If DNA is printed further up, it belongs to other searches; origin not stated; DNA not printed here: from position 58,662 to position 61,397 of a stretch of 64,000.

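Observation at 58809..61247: TelA-coupled 812-aa protein built from a triplicated, uncharacterised module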

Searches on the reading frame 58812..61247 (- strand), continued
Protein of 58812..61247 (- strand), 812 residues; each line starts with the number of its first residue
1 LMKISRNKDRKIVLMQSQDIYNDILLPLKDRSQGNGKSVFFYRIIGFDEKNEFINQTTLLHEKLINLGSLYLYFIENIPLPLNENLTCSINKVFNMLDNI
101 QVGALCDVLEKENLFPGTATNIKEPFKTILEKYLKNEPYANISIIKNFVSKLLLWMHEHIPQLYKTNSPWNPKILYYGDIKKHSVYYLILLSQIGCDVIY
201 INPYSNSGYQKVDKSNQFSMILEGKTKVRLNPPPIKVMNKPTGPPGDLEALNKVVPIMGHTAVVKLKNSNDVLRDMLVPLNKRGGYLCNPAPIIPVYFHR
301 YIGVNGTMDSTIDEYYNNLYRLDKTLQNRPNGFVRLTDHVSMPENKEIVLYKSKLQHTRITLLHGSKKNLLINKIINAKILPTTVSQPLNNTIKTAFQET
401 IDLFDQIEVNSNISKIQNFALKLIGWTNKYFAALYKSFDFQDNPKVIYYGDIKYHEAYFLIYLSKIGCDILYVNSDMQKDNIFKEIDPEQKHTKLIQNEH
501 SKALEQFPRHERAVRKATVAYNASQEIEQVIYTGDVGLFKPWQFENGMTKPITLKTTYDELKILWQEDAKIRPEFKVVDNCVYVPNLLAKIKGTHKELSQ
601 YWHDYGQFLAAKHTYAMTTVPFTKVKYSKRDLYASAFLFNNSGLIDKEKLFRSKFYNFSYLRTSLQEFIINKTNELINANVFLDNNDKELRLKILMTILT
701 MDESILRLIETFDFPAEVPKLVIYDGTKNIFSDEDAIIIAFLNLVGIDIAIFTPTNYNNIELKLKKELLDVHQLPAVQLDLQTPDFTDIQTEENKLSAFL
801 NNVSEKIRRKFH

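Call 23: search_protein_families(library=pfam, proteins=[L042:5061-6080:+, L042:6178-6888:-, L042:10671-11501:-, L042:11512-12168:-, L042:12400-13188:+, L036:3860-4888:+, L036:4927-5508:+, L036:5534-6130:+, L036:10700-11278:+, L036:11371-11976:+], max_evalue=0.001)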
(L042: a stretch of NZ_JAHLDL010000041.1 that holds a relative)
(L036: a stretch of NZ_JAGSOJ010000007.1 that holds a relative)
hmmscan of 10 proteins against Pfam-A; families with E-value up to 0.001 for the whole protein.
L042:5061-6080:+ (340 aa): 2 families
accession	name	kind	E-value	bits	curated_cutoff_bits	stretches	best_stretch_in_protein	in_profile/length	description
PF03590.20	AsnA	-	2.1e-110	368.3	27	1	25-250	2-227/228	Aspartate-ammonia ligase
PF00152.25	tRNA-synt_2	-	8.4e-05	22.2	25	1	116-320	102-302/308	tRNA synthetases class II (D, K and N)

L042:6178-6888:- (237 aa): 1 family
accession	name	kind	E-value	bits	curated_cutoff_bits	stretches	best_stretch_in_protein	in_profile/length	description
PF05096.18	Glu_cyclase_2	-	1.5e-87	293.6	22.3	1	9-236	21-249/249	Glutamine cyclotransferase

L042:10671-11501:- (277 aa): 1 family
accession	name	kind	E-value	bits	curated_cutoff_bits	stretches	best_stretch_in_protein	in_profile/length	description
PF02342.23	TerD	-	1.7e-59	200.9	25.3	1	88-272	2-187/187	TerD domain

L042:11512-12168:- (219 aa): 1 family
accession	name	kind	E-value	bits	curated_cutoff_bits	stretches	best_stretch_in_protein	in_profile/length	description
PF01987.23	AIM24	-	3.3e-22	79.7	25.7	1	10-207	11-204/205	Mitochondrial biogenesis AIM24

L042:12400-13188:+ (263 aa): 1 family
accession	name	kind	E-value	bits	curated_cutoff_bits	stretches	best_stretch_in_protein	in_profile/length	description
PF02517.21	Rce1-like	-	2.3e-23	82.7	22.4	1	133-221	3-93/93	Type II CAAX prenyl endopeptidase Rce1-like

L036:3860-4888:+ (343 aa): 1 family
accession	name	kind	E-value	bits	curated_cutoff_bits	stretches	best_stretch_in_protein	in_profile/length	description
PF01699.29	Na_Ca_ex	-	5.3e-42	143.8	24.9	2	194-336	3-150/151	Sodium/calcium exchanger protein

L036:4927-5508:+ (194 aa): 1 family
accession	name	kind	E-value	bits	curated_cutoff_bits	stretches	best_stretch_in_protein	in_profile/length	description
PF02342.23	TerD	-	3.1e-80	268.5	25.3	1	1-187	1-187/187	TerD domain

L036:5534-6130:+ (199 aa): 1 family
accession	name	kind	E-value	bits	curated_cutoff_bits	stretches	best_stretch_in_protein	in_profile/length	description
PF02342.23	TerD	-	3.3e-68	229.3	25.3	1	1-198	1-187/187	TerD domain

L036:10700-11278:+ (193 aa): 1 family
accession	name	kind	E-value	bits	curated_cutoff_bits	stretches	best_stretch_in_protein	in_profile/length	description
PF02342.23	TerD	-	8.6e-88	293.1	25.3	1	1-188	1-187/187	TerD domain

L036:11371-11976:+ (202 aa): 1 family
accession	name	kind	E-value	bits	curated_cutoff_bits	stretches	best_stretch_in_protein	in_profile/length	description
PF02342.23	TerD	-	8.1e-77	257.4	25.3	1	1-201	1-187/187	TerD domain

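Call 26: search_protein_families(library=pfam, proteins=[L050:12492-14225:+, L029:7639-7977:+, L015:12303-12749:+, L058:15130-16467:-, L076:13382-14518:+, L062:12487-13575:+, L014:5299-5859:+, L043:2750-3373:+, L063:12805-13617:-, L064:6015-6419:+], max_evalue=0.001)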
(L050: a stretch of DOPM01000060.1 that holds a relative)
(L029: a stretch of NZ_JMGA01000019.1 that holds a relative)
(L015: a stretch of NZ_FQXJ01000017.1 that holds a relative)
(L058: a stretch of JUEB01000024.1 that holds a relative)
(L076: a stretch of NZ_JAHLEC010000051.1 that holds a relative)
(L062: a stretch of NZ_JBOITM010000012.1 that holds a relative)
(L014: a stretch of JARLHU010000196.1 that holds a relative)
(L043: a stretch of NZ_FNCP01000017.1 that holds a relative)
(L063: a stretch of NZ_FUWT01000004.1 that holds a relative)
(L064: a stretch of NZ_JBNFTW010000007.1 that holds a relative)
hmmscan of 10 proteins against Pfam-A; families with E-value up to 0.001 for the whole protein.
L050:12492-14225:+ (578 aa): 3 families
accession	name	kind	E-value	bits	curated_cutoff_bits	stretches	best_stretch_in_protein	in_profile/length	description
PF00664.28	ABC_membrane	-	1.8e-45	156.2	28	1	19-288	2-273/274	ABC transporter transmembrane region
PF00005.33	ABC_tran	-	6.6e-32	111.4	25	1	353-500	2-136/137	ABC transporter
PF02463.25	SMC_N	-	1.3e-06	28.4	40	1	365-541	27-209/220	RecF/RecN/SMC N terminal domain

L029:7639-7977:+ (113 aa): 1 family
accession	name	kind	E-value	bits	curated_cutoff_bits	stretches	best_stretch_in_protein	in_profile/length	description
PF03960.21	ArsC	-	1e-09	39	24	1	6-107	1-75/79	ArsC family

L015:12303-12749:+ (149 aa): 6 families
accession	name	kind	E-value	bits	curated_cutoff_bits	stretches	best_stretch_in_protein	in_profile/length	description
PF01047.28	MarR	-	1.4e-13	50.9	24.6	1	34-92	1-59/59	MarR family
PF12802.13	MarR_2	-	7.7e-11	42.4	27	1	32-90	1-60/61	MarR family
PF22381.2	Staph_reg_Sar_Rot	-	1.2e-09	38.5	27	1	26-107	4-85/85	Transcriptional regulator SarA/Rot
PF13463.12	HTH_27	-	2.6e-08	34.5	22.2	1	35-98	2-66/68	Winged helix DNA-binding domain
PF01978.25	TrmB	-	5.7e-05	23.3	25.6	1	32-98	4-67/68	Sugar-specific transcriptional regulator TrmB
PF03965.22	Penicillinase_R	-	6.6e-05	23.7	22.6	1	34-115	1-84/115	Penicillinase repressor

L058:15130-16467:- (446 aa): 3 families
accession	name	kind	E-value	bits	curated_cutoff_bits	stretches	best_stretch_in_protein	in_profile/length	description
PF15609.12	PRTase_2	-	1.2e-69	234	28.8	1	41-255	2-187/188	Phosphoribosyl transferase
PF12500.13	TRSP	-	5.4e-43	146.3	25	1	307-431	2-127/128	TRSP domain C terminus to PRTase_2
PF24390.1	PRTase-CE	-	1.7e-05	25.2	27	1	127-249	47-167/253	PRTase-CE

L076:13382-14518:+ (379 aa): 2 families
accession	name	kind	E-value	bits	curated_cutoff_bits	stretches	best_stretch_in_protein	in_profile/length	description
PF11202.14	StiP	-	5e-105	350.6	28.7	1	8-256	1-244/245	Tellurite-like stress resistance cysteine protease StiP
PF15608.11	PELOTA_1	-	8.9e-34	115.6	25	1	295-372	3-80/81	PELOTA RNA binding domain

L062:12487-13575:+ (363 aa): 1 family
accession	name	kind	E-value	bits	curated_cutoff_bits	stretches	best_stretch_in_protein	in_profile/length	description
PF15617.12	C-C_Bond_Lyase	-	4.3e-108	361.7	28.4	1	30-343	3-320/320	C-C_Bond_Lyase of the TIM-Barrel fold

L014:5299-5859:+ (187 aa): 1 family
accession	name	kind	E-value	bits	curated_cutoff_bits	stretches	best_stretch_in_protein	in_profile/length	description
PF00582.32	Usp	-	2e-15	58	24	1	90-171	70-141/141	Universal stress protein family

L043:2750-3373:+ (208 aa): 0 families

L063:12805-13617:- (271 aa): 2 families
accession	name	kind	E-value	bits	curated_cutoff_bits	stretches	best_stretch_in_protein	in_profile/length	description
PF08282.18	Hydrolase_3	-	1.4e-07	31.9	20.9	1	153-225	149-227/255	haloacid dehalogenase-like hydrolase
PF05116.19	S6PP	-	2.7e-06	27.6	20.3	1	46-251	28-233/247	Sucrose-6F-phosphate phosphohydrolase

L064:6015-6419:+ (135 aa): 1 family
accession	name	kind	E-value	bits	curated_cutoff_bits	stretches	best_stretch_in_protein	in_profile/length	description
PF03013.19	Pyr_excise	-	7.4e-24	84.4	23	1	1-73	1-80/81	Pyrimidine dimer DNA glycosylase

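Call 27: predict_structure(alignment_id=A1)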
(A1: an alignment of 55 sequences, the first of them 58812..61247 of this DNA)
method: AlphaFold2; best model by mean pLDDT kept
length: 812 residues; sequences in the alignment: 55
mean_pLDDT: 85.8   pTM: 0.45
mean pLDDT of the five models: 85.8, 84.7, 84.5, 84.3, 84.2
residues with pLDDT >= 90: 451; 70-90: 263; 50-70: 71; < 50: 27
segments of 3 or more residues with pLDDT < 50: 1-9, 253-256, 533-535, 790-797
pLDDT, mean of each block of 10 residues (from residue 1): 37 85 86 72 95 87 85 93 91 86 89 80 90 91 92 94 80 94 95 94 92 90 93 81 61 54 90 92 84 92 91 93 91 92 90 80 69 86 88 93 89 90 95 85 94 96 96 95 94 95 93 66 54 56 77 91 89 82 91 92 93 91 88 93 93 91 90 93 85 94 90 83 91 95 95 91 93 90 70 48 58 44
secondary structure, 60 per line:
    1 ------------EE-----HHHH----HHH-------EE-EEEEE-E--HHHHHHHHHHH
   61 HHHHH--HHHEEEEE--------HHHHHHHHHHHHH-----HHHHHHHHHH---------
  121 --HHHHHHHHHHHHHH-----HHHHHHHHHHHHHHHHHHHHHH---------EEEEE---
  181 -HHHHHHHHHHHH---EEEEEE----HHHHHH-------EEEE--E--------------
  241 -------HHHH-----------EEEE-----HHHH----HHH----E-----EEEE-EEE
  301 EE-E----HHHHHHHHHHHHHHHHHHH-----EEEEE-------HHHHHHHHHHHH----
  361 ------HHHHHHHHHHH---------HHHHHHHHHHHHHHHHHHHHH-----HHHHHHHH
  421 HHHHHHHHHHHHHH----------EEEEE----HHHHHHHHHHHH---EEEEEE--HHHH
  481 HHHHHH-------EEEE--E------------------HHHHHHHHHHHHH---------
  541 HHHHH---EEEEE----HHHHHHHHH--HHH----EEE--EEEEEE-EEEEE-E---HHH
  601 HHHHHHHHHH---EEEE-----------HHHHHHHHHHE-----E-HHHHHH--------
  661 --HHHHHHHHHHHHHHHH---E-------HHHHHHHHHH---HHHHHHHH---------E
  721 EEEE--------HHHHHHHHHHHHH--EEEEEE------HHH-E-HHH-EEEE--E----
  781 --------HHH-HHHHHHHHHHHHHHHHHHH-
elements in order (helices of 4 or more, strands of 3 or more residues): H20-23 E41-45 H50-65 E71-75 H84-96 H102-111 H123-136 H142-163 E173-177 H182-193 E197-202 H207-212 E220-223 H248-251 E263-266 H272-275 E293-296 E298-302 H309-327 E333-337 H345-356 H367-377 H387-407 H413-434 E445-449 H454-465 E469-474 H477-486 E494-497 H519-531 H541-545 E549-553 H558-566 E576-578 E581-586 E588-592 H598-610 E614-617 H629-638 H647-652 H663-678 H690-699 H703-710 E720-724 H733-745 E748-753 E770-773 H793-811

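Call 29: fold_search(model_id=the predicted structure, library=pdb)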
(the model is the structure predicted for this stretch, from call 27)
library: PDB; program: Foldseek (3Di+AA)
matches with E <= 10: 599; with E <= 0.001: 5
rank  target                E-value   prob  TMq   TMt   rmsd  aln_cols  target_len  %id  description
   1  2is1_B                8.0e-06  0.93  0.11  0.14  28.2       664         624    9  Crystal structure of UvrD-DNA-SO4 complex (released 2007-01-09)
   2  2is4_B                3.2e-05  0.72  0.09  0.11  25.2       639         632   10  Crystal structure of UvrD-DNA-ADPNP ternary complex (released 2007-01-09)
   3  8zn5_G                2.5e-04  0.75  0.12  0.18  17.6       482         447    8  Crystal Structure of Designed Clock Protein KaiC (released 2025-04-16)
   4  4fin_A                2.5e-04  0.63  0.12  0.15  20.1       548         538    9  Crystal Structure of EttA (formerly YjjK) - an E. coli ABC-type ATPase (released 2013-07-03)
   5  4ijm_A                6.8e-04  0.47  0.11  0.15  19.3       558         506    9  Crystal structure of circadian clock protein KaiC A422V mutant (released 2013-02-13)
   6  9bf1_A                1.8e-03  0.14  0.10  0.07  39.7       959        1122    9  Structure of apo-state V. cholerae DdmD (released 2024-08-21)
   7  3s1a_A                2.0e-03  0.41  0.11  0.16  19.1       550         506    9  Crystal structure of the phosphorylation-site double mutant S431E/T432E of the KaiC circadian clock protein (released 2011-09-21)
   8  4ijm_B                2.0e-03  0.38  0.11  0.15  19.0       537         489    9  Crystal structure of circadian clock protein KaiC A422V mutant (released 2013-02-13)
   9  9esh_N                2.1e-03  0.25  0.09  0.07  23.1       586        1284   10  Structure of a B-state intermediate committed to discard (Bd-I state) (released 2024-12-25)
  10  8b1t_B                2.9e-03  0.08  0.07  0.06  43.8      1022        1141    8  RecBCD-DNA in complex with the phage protein Abc2 (released 2022-12-28)
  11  4ijm_E                4.2e-03  0.35  0.11  0.15  18.7       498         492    9  Crystal structure of circadian clock protein KaiC A422V mutant (released 2013-02-13)
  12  3s1a_E                4.4e-03  0.33  0.11  0.16  18.9       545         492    9  Crystal structure of the phosphorylation-site double mutant S431E/T432E of the KaiC circadian clock protein (released 2011-09-21)
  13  9khv_A                4.7e-03  0.09  0.08  0.06  40.6       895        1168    9  Structure of DdmD dimer with ssDNA without nucleotide (released 2025-02-19)
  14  3k0a_A                5.2e-03  0.25  0.11  0.15  19.0       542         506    9  Crystal structure of the phosphorylation-site mutant S431A of the KaiC circadian clock protein (released 2010-03-31)
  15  2gbl_A                5.5e-03  0.35  0.11  0.16  18.0       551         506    8  Crystal Structure of Full Length Circadian Clock Protein KaiC with Phosphorylation Sites (released 2007-01-23)
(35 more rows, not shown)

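Call 50: search_solved_structures(query=A1, max_evalue=10)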
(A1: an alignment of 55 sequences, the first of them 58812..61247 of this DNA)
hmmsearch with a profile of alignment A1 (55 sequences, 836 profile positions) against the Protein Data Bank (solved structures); distinct sequences matched with E-value up to 10: 0.

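Call 56: search_protein_families(library=pfam, proteins=[P0107, P0108, P0098, P0059, P0080], max_evalue=0.001)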
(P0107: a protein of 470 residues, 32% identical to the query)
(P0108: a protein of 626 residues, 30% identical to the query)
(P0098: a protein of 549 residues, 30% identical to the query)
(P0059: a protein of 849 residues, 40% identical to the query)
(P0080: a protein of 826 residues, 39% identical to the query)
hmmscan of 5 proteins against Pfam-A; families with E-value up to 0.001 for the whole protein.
P0107 (470 aa): 3 families
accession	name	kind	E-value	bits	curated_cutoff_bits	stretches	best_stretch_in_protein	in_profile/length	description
PF14266.11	YceG_bac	-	9.9e-28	97.8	25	1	27-252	14-232/250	YceG domain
PF13365.12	Trypsin_2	-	2.4e-24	87.1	27.6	1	311-440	1-144/144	Trypsin-like peptidase domain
PF00089.32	Trypsin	-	1.1e-07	32.4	20.6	1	312-450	28-203/220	Trypsin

P0108 (626 aa): 3 families
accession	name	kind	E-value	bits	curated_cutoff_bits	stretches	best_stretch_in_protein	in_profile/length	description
PF14266.11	YceG_bac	-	3.3e-26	92.8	25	1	10-229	2-214/250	YceG domain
PF13365.12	Trypsin_2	-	1.4e-20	75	27.6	1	344-477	1-144/144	Trypsin-like peptidase domain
PF00089.32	Trypsin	-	0.00038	20.8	20.6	0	345-485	28-201/220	Trypsin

P0098 (549 aa): 1 family
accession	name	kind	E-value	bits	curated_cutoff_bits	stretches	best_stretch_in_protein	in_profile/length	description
PF14266.11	YceG_bac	-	6.6e-90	301.5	25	2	300-538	1-232/250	YceG domain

P0059 (849 aa): 2 families
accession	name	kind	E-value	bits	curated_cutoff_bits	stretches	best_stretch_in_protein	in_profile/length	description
PF14266.11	YceG_bac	-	3.8e-143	475.9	25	3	599-823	1-226/250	YceG domain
PF22728.1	NCH1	-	2.4e-05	24.6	27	1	426-530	12-114/173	NACHT C-terminal Helical domain 1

P0080 (826 aa): 1 family
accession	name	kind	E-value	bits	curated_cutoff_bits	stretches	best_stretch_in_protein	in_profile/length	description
PF14266.11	YceG_bac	-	4.8e-137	455.9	25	3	290-555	2-250/250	YceG domain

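Call 57: find_encoding_contigs(protein=P0107, flank=6000, max_places=3)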
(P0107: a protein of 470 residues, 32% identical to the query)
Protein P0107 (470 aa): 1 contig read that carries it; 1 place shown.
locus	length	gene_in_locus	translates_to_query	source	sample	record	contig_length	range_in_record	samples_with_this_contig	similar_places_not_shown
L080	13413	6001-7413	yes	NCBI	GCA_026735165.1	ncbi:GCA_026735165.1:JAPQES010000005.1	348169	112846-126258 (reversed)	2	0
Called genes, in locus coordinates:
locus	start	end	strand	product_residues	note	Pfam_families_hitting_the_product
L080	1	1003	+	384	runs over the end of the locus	PF00082:Peptidase_S8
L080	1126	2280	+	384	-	PF00082:Peptidase_S8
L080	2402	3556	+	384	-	PF00082:Peptidase_S8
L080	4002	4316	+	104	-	-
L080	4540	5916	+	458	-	PF01554:MatE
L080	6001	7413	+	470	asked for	PF14266:YceG_bac, PF00089:Trypsin, PF13365:Trypsin_2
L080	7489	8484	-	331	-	PF01051:Rep3_N, PF21205:Rep3_C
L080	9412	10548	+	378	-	PF01731:Arylesterase (faint), PF08450:SGL (weak), PF22807:TrAA12 (faint), PF24684:Vgb_lyase (faint), PF25021:TEN_NHL (weak), PF01436:NHL (weak), PF25021:TEN_NHL (weak), PF01436:NHL (weak), +2 more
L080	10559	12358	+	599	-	PF05226:CHASE2, PF00211:Guanylate_cyc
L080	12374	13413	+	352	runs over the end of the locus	-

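Call 58: find_encoding_contigs(protein=P0108, flank=6000, max_places=3)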
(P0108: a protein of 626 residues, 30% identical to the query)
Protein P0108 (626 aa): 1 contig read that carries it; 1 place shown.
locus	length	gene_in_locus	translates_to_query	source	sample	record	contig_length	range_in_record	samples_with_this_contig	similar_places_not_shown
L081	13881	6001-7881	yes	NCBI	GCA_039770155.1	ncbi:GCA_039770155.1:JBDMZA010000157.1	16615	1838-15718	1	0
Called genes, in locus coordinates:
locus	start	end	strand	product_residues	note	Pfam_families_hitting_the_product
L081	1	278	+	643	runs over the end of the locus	PF00795:CN_hydrolase, PF02540:NAD_synthase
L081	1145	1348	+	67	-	PF13451:zf_Tbcl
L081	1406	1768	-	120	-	-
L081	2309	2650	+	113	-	PF00543:P-II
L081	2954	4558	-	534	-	PF00009:GTP_EFTU, PF01926:MMR_HSR1 (weak), PF02421:FeoB_N (faint), PF22042:EF-G_D2, PF03144:GTP_EFTU_D2 (weak), PF16658:RF3_C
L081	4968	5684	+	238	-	-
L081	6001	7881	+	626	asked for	PF14266:YceG_bac, PF13365:Trypsin_2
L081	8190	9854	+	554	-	PF00485:PRK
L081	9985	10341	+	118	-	PF04297:UPF0122, PF08281:Sigma70_r4_2 (weak), PF04545:Sigma70_r4 (weak)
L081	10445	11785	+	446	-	PF01656:CbiA (faint), PF02881:SRP54_N, PF00448:SRP54, PF02978:SRP_SPB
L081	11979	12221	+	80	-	PF00886:Ribosomal_S16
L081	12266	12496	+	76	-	PF13083:KH_KhpA-B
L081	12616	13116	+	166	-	PF01782:RimM, PF05239:PRC, PF24986:PRC_RimM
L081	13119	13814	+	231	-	PF01746:tRNA_m1G_MT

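Call 62: search_dna_similar(query=window:58812-61247:-, collection=plasmids, mode=protein, max_rows=15)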
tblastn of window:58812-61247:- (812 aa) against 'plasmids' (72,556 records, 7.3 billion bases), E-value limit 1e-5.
Records with a match: 5; places in all: 5; records where one place covers at least 80% of the query: 1.
Best place of each record, by identity: <60% 5.
By first word of the organism name: Bacillus 3; Aneurinibacillus 1; Lactococcus 1.
By predicted mobility (MOB-suite, as given by PLSDB): non-mobilizable 4; mobilizable 1.
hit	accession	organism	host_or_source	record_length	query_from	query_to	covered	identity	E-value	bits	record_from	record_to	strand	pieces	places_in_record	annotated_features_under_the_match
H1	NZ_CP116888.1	Aneurinibacillus sp. Ricciae_BoGa-3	whole organism,Plant material,Lab grown ...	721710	14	795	91%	39.9%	2e-139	555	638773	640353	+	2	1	YceG family protein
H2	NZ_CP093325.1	Bacillus sp. N5-665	whole organism,peat soil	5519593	382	782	49%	31.3%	2e-44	181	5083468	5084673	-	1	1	none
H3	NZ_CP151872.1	Bacillus thuringiensis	tobacco,mixed culture,leaves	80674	382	782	49%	31.1%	4e-44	181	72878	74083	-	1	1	YceG family protein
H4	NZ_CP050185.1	Bacillus thuringiensis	cell culture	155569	382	782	49%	31.1%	4e-44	181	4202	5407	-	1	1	YceG family protein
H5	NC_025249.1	Lactococcus cremoris subsp. cremoris MG1363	-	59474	499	774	34%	29.2%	1e-23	115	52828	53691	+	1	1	YceG family protein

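Call 63: search_dna_similar(query=window:58812-61247:-, collection=phages, mode=protein, max_rows=10)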
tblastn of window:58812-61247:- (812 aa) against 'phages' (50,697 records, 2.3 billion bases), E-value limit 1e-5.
Records with a match: 3; places in all: 3; records where one place covers at least 80% of the query: 1.
Best place of each record, by identity: <60% 3.
By first word of the organism name: Bacteriophage 3.
By host as written in the record: - 3.
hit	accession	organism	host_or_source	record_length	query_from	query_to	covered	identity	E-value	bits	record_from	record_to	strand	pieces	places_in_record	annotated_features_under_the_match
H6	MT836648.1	Bacteriophage sp.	human fecal samples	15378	3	797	98%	26.1%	9e-53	206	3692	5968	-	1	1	record has no annotation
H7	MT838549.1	Bacteriophage sp.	human fecal samples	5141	143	786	79%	24.3%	8e-51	199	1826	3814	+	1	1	record has no annotation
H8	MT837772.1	Bacteriophage sp.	human fecal samples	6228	269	786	64%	24.2%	9e-37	155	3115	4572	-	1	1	record has no annotation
